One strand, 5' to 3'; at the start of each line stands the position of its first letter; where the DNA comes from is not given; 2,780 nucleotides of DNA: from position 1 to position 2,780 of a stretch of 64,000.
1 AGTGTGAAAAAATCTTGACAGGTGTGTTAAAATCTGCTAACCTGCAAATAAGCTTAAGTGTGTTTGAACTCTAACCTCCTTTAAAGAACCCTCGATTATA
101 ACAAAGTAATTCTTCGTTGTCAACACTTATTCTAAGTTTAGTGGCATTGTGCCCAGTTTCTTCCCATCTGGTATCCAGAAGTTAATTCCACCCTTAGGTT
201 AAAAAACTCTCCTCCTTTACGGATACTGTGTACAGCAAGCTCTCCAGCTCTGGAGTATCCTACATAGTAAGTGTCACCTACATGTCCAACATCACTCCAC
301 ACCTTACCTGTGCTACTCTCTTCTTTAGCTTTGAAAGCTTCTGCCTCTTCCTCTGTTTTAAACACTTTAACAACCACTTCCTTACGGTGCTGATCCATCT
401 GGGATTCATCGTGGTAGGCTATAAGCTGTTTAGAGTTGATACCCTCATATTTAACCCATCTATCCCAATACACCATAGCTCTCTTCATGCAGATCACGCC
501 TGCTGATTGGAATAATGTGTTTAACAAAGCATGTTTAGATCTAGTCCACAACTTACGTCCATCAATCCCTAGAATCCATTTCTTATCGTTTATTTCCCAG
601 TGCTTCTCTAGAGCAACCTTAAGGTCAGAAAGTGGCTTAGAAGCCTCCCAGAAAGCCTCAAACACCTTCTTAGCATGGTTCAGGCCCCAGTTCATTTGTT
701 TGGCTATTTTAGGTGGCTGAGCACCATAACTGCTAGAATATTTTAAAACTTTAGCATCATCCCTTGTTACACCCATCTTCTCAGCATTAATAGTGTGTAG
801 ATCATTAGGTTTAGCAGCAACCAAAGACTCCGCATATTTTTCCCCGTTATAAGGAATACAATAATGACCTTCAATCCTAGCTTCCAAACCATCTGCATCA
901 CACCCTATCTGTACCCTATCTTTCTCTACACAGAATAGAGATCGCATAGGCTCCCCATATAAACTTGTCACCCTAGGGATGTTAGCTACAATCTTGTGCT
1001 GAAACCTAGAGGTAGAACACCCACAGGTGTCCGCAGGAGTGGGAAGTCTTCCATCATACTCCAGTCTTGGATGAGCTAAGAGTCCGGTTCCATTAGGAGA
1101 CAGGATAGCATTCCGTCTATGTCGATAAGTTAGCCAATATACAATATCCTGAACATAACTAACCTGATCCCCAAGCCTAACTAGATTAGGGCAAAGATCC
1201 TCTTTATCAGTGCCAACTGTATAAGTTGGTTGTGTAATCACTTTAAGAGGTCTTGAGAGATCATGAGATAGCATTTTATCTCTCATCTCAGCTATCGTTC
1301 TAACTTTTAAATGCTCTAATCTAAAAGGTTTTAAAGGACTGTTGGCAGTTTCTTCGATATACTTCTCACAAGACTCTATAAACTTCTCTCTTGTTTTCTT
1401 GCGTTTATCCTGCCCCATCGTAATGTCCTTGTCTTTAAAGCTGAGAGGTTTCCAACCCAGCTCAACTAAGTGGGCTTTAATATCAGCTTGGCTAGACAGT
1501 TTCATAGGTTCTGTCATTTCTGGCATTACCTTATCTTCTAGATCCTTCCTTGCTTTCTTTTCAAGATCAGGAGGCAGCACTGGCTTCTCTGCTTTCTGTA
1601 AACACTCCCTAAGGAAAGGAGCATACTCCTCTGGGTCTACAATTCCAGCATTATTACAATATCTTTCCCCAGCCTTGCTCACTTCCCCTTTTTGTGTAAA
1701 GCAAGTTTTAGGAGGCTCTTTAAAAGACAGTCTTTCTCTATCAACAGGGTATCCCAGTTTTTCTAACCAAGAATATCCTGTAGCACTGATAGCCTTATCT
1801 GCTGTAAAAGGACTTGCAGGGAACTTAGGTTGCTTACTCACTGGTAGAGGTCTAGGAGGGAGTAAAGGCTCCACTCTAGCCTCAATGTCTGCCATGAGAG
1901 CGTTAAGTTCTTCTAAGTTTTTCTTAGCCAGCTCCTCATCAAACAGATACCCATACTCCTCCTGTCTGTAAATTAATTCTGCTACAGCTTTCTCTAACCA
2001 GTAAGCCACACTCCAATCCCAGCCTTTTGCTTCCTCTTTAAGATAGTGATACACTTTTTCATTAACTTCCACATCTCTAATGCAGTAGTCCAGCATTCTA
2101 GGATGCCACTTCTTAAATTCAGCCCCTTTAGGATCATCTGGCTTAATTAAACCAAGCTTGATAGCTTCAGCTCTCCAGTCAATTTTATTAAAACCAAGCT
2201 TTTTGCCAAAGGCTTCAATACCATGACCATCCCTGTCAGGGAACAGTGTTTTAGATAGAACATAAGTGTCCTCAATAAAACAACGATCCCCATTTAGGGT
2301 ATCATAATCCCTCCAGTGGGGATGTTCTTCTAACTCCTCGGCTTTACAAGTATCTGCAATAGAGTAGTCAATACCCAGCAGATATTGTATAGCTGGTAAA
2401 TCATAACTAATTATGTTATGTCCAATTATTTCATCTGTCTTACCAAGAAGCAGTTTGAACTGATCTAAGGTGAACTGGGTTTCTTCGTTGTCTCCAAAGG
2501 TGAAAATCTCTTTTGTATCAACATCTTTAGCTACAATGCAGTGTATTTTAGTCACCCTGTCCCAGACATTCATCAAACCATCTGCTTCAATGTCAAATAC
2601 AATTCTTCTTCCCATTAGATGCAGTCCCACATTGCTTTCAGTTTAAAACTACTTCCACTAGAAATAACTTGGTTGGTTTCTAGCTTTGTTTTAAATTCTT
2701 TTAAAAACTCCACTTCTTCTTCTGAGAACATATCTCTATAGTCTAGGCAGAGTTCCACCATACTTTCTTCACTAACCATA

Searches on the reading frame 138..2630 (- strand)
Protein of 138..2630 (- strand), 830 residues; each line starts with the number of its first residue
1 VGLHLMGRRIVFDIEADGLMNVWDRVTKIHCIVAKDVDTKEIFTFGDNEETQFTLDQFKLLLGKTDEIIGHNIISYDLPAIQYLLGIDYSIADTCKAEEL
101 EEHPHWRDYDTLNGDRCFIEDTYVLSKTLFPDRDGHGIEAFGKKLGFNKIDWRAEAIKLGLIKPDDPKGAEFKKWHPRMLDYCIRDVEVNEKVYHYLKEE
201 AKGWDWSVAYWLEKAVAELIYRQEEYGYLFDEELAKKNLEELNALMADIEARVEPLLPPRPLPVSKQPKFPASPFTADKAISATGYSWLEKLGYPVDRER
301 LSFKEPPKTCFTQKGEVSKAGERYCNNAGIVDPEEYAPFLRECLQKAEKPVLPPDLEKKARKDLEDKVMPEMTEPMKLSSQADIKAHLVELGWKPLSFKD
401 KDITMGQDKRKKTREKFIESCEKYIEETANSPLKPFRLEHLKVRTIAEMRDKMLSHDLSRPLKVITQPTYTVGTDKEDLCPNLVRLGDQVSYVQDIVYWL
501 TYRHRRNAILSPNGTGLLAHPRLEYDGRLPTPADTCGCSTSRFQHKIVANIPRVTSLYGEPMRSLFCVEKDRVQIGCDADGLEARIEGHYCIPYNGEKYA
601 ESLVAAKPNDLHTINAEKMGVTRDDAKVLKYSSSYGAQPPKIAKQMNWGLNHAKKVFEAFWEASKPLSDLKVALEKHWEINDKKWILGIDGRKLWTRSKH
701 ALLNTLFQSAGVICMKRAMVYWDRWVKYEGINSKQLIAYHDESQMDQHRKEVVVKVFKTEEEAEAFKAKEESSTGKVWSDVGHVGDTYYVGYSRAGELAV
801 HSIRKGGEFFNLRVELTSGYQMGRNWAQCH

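Call 81: search_protein_families(library=pfam, alignment_id=A4, max_evalue=0.0001)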
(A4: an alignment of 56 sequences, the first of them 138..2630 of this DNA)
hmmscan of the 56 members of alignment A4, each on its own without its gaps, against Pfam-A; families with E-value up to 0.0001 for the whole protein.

A. member 1, window:138-2630:- (830 aa): 2 families
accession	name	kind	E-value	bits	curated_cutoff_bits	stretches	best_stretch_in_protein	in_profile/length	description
PF00476.26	DNA_pol_A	-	1e-12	48.1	34.3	1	517-755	96-351/381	DNA polymerase family A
PF13482.12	RNase_H_2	-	3.1e-05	24.4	22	1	11-91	2-83/165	RNase_H superfamily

B. families by the number of members that match (of 56 scanned): 12 families
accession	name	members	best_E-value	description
PF07486.17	Hydrolase_2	1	4e-23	Cell Wall Hydrolase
PF03796.21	DnaB_C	1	6.5e-16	DnaB-like helicase C terminal domain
PF06067.16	DUF932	1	7.2e-15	Domain of unknown function (DUF932)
PF01145.31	Band_7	1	3.2e-14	SPFH domain / Band 7 family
PF03013.19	Pyr_excise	1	3.2e-13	Pyrimidine dimer DNA glycosylase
PF00476.26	DNA_pol_A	1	1e-12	DNA polymerase family A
PF13481.12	AAA_25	1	1.3e-08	AAA domain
PF06745.19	ATPase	1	9e-06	KaiC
PF13482.12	RNase_H_2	1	3.1e-05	RNase_H superfamily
PF25199.1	nSTAND_NTPase5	1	4.2e-05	Novel STAND NTPase 5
PF13191.12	AAA_16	1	4.3e-05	AAA ATPase domain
PF03266.21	NTPase_1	1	5.3e-05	NTPase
